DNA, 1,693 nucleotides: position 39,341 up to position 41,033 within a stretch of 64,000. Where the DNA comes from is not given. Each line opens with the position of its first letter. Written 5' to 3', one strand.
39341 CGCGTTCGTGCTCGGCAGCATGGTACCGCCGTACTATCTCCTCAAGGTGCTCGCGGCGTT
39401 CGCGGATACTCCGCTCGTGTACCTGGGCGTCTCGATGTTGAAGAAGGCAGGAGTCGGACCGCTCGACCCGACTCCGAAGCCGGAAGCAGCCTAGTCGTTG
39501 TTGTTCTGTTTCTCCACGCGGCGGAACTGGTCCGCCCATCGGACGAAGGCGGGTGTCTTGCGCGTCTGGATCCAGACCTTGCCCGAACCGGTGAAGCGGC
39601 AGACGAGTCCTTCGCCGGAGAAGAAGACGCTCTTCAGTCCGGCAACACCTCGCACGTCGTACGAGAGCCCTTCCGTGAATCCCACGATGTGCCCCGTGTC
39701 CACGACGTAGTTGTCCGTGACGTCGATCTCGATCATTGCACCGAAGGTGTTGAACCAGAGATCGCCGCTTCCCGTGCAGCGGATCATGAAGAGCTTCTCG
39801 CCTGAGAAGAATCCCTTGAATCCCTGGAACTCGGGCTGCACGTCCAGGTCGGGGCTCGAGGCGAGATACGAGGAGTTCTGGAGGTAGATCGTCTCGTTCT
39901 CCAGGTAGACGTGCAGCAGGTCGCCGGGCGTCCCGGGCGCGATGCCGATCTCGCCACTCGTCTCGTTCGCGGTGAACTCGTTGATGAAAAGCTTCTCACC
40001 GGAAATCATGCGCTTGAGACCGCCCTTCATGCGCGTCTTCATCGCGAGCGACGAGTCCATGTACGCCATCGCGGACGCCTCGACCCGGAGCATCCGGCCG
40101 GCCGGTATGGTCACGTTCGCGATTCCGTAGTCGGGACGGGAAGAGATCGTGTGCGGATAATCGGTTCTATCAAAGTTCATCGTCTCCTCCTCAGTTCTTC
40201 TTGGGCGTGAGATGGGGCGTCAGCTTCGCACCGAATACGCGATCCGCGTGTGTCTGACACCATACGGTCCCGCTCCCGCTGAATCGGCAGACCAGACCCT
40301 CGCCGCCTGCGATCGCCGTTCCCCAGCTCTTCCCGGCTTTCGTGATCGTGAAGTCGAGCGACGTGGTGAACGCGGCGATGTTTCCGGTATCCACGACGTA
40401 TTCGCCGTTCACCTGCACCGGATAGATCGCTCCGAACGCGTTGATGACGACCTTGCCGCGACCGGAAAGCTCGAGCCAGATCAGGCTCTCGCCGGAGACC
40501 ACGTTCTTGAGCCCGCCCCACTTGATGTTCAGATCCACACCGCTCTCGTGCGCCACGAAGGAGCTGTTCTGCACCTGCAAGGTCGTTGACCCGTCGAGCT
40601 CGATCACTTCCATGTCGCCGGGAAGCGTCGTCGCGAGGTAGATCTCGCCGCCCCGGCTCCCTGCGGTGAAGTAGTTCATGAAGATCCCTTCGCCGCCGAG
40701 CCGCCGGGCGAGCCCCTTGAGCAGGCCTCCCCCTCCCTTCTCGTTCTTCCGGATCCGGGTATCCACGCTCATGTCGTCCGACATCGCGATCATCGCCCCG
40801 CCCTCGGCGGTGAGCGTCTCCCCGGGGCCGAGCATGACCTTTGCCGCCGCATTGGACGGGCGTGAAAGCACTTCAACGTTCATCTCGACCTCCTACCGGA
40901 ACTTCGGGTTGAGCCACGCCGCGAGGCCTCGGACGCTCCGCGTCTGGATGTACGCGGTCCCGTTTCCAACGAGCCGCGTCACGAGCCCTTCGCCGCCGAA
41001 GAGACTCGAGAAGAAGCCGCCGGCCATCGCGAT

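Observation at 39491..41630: Operon of three tandem AIM24/DUF124 paralogs of unknown function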

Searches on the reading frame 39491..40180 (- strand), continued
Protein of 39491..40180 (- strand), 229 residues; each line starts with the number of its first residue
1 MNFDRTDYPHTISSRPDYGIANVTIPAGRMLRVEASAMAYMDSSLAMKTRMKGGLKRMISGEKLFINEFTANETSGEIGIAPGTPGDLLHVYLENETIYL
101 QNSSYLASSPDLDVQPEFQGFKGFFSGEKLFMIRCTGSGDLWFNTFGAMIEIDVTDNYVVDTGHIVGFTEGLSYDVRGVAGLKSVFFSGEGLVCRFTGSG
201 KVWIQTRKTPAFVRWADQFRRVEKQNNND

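Call 64: search_dna_similar(query=window:39494-40180:-, collection=phages, mode=protein, max_evalue=0.00001, max_rows=10)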
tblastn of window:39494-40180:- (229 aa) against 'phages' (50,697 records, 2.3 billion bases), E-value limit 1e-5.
Records with a match: 2; places in all: 2; records where one place covers at least 80% of the query: 1.
Best place of each record, by identity: <60% 2.
By first word of the organism name: Pseudomonas 1; Bacteriophage 1.
By host as written in the record: Pseudomonas aeruginosa 1; - 1.
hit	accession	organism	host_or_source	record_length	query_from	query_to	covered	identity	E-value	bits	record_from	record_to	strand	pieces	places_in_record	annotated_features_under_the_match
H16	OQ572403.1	Pseudomonas phage Y1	Pseudomonas aeruginosa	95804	22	228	90%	31.8%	7e-13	73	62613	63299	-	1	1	record has no annotation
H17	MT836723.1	Bacteriophage sp.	human fecal samples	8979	25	206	79%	31.3%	7e-13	73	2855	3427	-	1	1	record has no annotation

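Call 65: get_annotated_region(hit=H2, flank=4500)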
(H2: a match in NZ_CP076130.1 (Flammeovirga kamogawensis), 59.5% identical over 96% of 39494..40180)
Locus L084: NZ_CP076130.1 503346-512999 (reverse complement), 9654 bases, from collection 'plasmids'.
description: Flammeovirga kamogawensis strain YS10 plasmid p1, complete sequence
organism: Flammeovirga kamogawensis (NCBI taxid 373891)
taxonomy: Bacteria; Bacteroidota; Cytophagia; Cytophagales; Flammeovirgaceae; Flammeovirga; Flammeovirga kamogawensis
host: -; source: single bacterial isolate; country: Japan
typing (MOB-suite, as given by PLSDB): non-mobilizable
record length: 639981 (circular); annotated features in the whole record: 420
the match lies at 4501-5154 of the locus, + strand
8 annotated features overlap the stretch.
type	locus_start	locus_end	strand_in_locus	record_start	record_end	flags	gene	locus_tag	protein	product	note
CDS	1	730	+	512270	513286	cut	-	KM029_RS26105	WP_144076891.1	aldo/keto reductase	-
CDS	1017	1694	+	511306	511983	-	-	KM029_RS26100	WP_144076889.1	DUF2490 domain-containing protein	-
CDS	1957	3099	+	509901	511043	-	-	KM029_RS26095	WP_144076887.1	M48 family metallopeptidase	-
CDS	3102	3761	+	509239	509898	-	-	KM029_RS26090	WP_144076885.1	TIGR00266 family protein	-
CDS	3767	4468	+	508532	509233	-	-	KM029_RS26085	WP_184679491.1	TIGR00266 family protein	-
CDS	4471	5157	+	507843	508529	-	-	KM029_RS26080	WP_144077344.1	TIGR00266 family protein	-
CDS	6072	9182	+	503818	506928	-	-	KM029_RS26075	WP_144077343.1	TonB-dependent receptor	-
CDS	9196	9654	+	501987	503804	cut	-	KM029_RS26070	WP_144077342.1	RagB/SusD family nutrient uptake outer membrane protein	-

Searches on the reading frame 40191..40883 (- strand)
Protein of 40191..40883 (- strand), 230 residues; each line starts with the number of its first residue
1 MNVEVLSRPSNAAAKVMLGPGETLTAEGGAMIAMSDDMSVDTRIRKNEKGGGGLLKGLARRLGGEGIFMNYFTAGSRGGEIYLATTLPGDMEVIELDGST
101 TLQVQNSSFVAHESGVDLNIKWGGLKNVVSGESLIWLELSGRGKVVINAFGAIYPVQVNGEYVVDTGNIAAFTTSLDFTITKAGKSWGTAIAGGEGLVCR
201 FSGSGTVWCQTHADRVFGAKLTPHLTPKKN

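Call 3: search_protein_families(library=pfam, proteins=[window:40194-40883:-], max_evalue=0.01)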
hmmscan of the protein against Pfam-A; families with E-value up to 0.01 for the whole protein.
seq(230 aa): 1 family
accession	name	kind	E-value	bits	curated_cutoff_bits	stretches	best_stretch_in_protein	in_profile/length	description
PF01987.23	AIM24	-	1.3e-61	208.4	25.7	1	4-212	2-205/205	Mitochondrial biogenesis AIM24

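Call 4: search_protein_families(library=ncbifam, proteins=[window:40194-40883:-], max_evalue=0.01)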
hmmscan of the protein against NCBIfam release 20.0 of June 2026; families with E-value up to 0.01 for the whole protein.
seq(230 aa): 1 family
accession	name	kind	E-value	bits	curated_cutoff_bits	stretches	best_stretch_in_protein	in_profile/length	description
TIGR00266.1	TIGR00266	hypoth_equivalog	2e-51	174.7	96.6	1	1-225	1-218/222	TIGR00266 family protein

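Call 15: search_protein_families(library=padloc, proteins=[window:40191-40883:-], max_evalue=0.1)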
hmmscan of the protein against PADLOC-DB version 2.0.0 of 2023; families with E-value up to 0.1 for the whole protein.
window:40191-40883:- (230 aa): 0 families

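Call 42: find_homologous_proteins(query=window:40194-40883:-, max_evalue=0.00001)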
Query window:40194-40883:- (230 aa): 1460 proteins with E <= 0.00001 among 1880 candidates; the best 120 are listed.
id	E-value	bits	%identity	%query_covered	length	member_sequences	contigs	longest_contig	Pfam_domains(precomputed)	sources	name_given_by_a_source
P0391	2.8e-147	506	100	100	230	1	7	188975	PF01987.24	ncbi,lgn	ncbi:MAG: TIGR00266 family protein [Spirochaetota bacterium]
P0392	4.2e-122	424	83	100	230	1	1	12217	PF01987.24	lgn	-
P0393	2.2e-117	408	80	100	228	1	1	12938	PF01987.24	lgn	-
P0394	3.6e-117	408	81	100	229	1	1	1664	PF01987.24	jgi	jgi:uncharacterized protein (TIGR00266 family)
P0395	5.9e-116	404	80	100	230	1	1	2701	PF01987.24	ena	-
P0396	1.8e-115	402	79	100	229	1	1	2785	PF01987.24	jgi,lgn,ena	jgi:uncharacterized protein (TIGR00266 family)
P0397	1.1e-113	396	75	100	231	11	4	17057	PF01987.24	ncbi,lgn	ncbi:MAG: TIGR00266 family protein [Spirochaetota bacterium]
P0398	1.5e-113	396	77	100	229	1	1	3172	PF01987.24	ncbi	ncbi:MAG: TIGR00266 family protein [Spirochaetota bacterium]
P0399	2.7e-112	392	78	100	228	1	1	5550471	PF01987.24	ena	-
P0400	4.5e-112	391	76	100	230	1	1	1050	PF01987.24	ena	-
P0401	6.3e-112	391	77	100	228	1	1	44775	PF01987.24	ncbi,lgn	-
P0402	7.3e-111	387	77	100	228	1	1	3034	PF01987.24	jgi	jgi:uncharacterized protein (TIGR00266 family)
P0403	1.4e-110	386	76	100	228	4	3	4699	PF01987.24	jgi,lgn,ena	-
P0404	8.1e-110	384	74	100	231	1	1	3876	PF01987.24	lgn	-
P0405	3.5e-109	382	73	100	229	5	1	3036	PF01987.24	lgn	-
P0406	7.7e-109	380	76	100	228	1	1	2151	PF01987.24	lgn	-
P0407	1.3e-108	380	73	100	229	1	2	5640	PF01987.24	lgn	-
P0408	2.4e-108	379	75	100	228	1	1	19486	PF01987.24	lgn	-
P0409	5.4e-108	378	72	100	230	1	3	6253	PF01987.24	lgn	-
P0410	3.0e-107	375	70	100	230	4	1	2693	PF01987.24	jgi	jgi:uncharacterized protein (TIGR00266 family)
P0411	9.5e-107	374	73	100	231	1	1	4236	PF01987.24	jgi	-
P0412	1.3e-105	370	71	100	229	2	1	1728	PF01987.24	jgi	-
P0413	2.2e-105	369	73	100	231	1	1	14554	PF01987.24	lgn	-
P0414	2.1e-104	366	70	100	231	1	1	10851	PF01987.24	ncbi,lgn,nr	ncbi:MAG: TIGR00266 family protein [Spirochaetales bacterium]|nr:TIGR00266 family protein [Spirochae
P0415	5.0e-104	365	69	100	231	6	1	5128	PF01987.24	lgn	-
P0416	5.1e-104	365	72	100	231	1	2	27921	PF01987.24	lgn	-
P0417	1.4e-103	363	71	100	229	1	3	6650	PF01987.24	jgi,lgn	jgi:uncharacterized protein (TIGR00266 family)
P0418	1.7e-103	363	72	100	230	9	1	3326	PF01987.24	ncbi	-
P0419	1.7e-103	363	67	100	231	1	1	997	PF01987.24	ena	-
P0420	2.4e-103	363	73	100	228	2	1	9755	PF01987.24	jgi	jgi:uncharacterized protein (TIGR00266 family)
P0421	3.1e-103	362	71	100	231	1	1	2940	PF01987.24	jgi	-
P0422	6.0e-103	361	70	100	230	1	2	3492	PF01987.24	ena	-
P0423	1.1e-102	360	71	100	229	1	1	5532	PF01987.24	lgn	-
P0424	4.4e-102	358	68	100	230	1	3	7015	PF01987.24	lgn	-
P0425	5.4e-102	358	69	100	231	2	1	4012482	PF01987.24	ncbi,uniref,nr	ncbi:TIGR00266 family protein [Oceanispirochaeta crateris]|uniref:TIGR00266 family protein n=1 Tax=O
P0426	8.4e-102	357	70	100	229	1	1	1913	PF01987.24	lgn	-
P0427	1.2e-101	357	68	100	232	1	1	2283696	PF01987.24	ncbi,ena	-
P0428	2.7e-101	356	66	100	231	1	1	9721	PF01987.24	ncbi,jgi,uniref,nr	ncbi:TIGR00266 family protein [Oceanispirochaeta sp.]|jgi:uncharacterized protein (TIGR00266 family)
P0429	7.4e-101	354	67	100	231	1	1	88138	PF01987.24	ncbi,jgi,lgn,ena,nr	ncbi:MAG: TIGR00266 family protein [Spirochaetaceae bacterium 4572_59]|nr:MAG: TIGR00266 family prot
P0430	8.9e-101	354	70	100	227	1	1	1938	PF01987.24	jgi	jgi:uncharacterized protein (TIGR00266 family)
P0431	9.0e-101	354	68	100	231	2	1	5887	PF01987.24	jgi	-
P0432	1.5e-100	353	69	100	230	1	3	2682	PF01987.24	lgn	-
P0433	1.8e-100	353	68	100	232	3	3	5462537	PF01987.24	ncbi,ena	-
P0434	3.9e-100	352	67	100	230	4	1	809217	PF01987.24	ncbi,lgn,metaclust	metaclust:status=active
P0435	7.5e-100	351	67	100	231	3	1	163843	PF01987.24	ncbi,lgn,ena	-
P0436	9.1e-100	351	70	100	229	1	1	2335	PF01987.24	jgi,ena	-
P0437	9.7e-100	351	67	100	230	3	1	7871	PF01987.24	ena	-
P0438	1.2e-99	350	69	100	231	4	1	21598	PF01987.24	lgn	-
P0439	2.1e-99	350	69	100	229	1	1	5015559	PF01987.24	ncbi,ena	-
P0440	2.2e-99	350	67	100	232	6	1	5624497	PF01987.24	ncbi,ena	-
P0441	2.3e-99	349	69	99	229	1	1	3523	PF01987.24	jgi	jgi:uncharacterized protein (TIGR00266 family)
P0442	2.8e-99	349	72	100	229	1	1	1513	PF01987.24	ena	-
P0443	5.1e-99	348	66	100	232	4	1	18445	PF01987.24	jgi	jgi:uncharacterized protein (TIGR00266 family)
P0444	6.1e-99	348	66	100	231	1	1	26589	PF01987.24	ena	-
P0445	7.0e-99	348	68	100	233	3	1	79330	PF01987.24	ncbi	-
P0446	8.6e-99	348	68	100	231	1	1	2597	PF01987.24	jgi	jgi:uncharacterized protein (TIGR00266 family)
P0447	2.2e-98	346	65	100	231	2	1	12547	PF01987.24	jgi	-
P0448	2.8e-98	346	69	100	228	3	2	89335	PF01987.24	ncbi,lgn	-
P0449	3.5e-98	346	70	100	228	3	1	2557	PF01987.24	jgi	jgi:uncharacterized protein (TIGR00266 family)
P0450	6.0e-98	345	65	100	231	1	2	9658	PF01987.24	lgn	-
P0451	7.3e-98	345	68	100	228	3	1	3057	PF01987.24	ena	-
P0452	8.8e-98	344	68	100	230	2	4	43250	PF01987.24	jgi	jgi:uncharacterized protein (TIGR00266 family)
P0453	1.4e-97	344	67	100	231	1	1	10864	PF01987.24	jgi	-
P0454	7.4e-97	341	66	100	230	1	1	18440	PF01987.24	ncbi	-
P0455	9.8e-97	341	65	100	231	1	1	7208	PF01987.24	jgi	jgi:uncharacterized protein (TIGR00266 family)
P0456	1.8e-96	340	67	100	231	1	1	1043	PF01987.24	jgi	-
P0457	2.5e-96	340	68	100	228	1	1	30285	PF01987.24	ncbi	-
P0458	2.8e-96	339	67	100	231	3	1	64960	PF01987.24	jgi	jgi:uncharacterized protein (TIGR00266 family)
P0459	9.9e-96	338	66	100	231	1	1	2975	PF01987.24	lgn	-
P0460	2.9e-95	336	65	100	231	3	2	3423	PF01987.24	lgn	-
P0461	5.9e-95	335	64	99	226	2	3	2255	PF01987.24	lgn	-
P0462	8.5e-95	335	65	100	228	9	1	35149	PF01987.24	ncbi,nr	ncbi:MAG: TIGR00266 family protein [Spirochaetaceae bacterium]|nr:TIGR00266 family protein [Spirocha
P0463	1.6e-94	334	63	100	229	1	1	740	PF01987.24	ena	-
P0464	3.3e-93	329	62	100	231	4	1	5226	PF01987.24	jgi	jgi:uncharacterized protein (TIGR00266 family)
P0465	1.5e-92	327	67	100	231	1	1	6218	PF01987.24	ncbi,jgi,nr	ncbi:MAG: TIGR00266 family protein [Spirochaeta sp.]|jgi:uncharacterized protein (TIGR00266 family)|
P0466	2.5e-92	326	65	100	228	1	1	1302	PF01987.24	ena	-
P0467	6.2e-92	325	65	100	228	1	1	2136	PF01987.24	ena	-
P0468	6.4e-92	325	65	100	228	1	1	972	PF01987.24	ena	-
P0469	6.6e-92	325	64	100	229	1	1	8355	PF01987.24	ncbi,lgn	-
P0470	8.4e-92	325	64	100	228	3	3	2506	PF01987.24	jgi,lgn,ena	-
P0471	1.5e-91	324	61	100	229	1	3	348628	PF01987.24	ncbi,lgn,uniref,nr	ncbi:TIGR00266 family protein [Spirochaeta lutea]|uniref:TIGR00266 family protein n=1 Tax=Spirochaet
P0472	2.5e-91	323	61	100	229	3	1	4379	PF01987.24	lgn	-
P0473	3.4e-91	323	62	100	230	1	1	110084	PF01987.24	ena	-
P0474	2.1e-90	320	62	100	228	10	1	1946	PF01987.24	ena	-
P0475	4.4e-90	319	64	100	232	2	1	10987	PF01987.24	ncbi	ncbi:MAG: TIGR00266 family protein [Alkalispirochaeta sp.]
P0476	5.1e-90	319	62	100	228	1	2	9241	PF01987.24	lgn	-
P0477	6.9e-90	318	62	100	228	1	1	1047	PF01987.24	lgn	-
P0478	9.0e-90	318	60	100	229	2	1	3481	PF01987.24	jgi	-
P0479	1.6e-89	317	64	99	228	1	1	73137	PF01987.24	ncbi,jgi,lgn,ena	-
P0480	2.7e-88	313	61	100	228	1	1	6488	PF01987.24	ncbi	-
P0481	3.9e-88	313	63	100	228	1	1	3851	PF01987.24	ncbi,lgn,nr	ncbi:MAG: TIGR00266 family protein [Spirochaetaceae bacterium]|nr:TIGR00266 family protein [Spirocha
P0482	6.8e-88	312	63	99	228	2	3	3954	PF01987.24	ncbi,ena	-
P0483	3.2e-87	310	61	100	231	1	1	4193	PF01987.24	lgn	-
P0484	2.5e-86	307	60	100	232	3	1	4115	PF01987.24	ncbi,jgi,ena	-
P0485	6.3e-86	306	60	100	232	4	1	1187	PF01987.24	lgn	-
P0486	7.9e-85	302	57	100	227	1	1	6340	PF01987.24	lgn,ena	-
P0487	5.8e-84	299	67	87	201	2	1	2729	PF01987.24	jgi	jgi:uncharacterized protein (TIGR00266 family)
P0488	2.8e-81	290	58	100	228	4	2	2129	PF01987.24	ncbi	-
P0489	4.0e-81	290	58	99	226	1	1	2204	PF01987.24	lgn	-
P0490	1.2e-80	288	59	100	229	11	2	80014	PF01987.24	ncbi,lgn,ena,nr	ncbi:MAG: TIGR00266 family protein [Planctomycetota bacterium]|nr:TIGR00266 family protein [Planctom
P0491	1.2e-80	288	57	99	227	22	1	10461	PF01987.24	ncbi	ncbi:MAG: TIGR00266 family protein [Verrucomicrobiota bacterium]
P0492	1.3e-80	288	57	100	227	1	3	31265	PF01987.24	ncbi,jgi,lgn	ncbi:MAG: TIGR00266 family protein [Reinekea sp.]|jgi:uncharacterized protein (TIGR00266 family)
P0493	1.5e-80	288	66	87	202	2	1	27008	PF01987.24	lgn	-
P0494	1.5e-80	288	57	100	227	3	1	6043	PF01987.24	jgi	jgi:uncharacterized protein (TIGR00266 family)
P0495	1.8e-80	288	58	100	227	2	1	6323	PF01987.24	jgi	jgi:uncharacterized protein (TIGR00266 family)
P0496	2.3e-80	287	59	99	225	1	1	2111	PF01987.24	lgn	-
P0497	3.0e-80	287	58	100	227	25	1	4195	PF01987.24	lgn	-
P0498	3.6e-80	287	56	100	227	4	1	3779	PF01987.24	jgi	-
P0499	1.4e-79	285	58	100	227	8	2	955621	PF01987.24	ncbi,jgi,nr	ncbi:MAG: hypothetical protein K0S46_1697 [Moraxellaceae bacterium]|jgi:uncharacterized protein (TIG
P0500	1.7e-79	284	59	99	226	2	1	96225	PF01987.24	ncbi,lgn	-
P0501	2.0e-79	284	57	99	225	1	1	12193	PF01987.24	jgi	jgi:uncharacterized protein (TIGR00266 family)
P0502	2.0e-79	284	56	100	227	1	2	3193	PF01987.24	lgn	-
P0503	2.7e-79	284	58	99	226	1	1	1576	PF01987.24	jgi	jgi:uncharacterized protein (TIGR00266 family)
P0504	4.3e-79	283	56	100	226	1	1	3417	PF01987.24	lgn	-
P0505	7.3e-79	282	57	99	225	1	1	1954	PF01987.24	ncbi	-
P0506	7.4e-79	282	57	99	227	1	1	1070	PF01987.24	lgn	-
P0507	8.3e-79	282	56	99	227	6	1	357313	PF01987.24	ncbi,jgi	jgi:uncharacterized protein (TIGR00266 family)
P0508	1.2e-78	282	55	100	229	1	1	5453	PF01987.24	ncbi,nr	ncbi:MAG: TIGR00266 family protein [Leptospiraceae bacterium]|nr:TIGR00266 family protein [Leptospir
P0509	1.3e-78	282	57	100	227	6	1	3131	PF01987.24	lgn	-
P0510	1.3e-78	282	59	99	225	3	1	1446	PF01987.24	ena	-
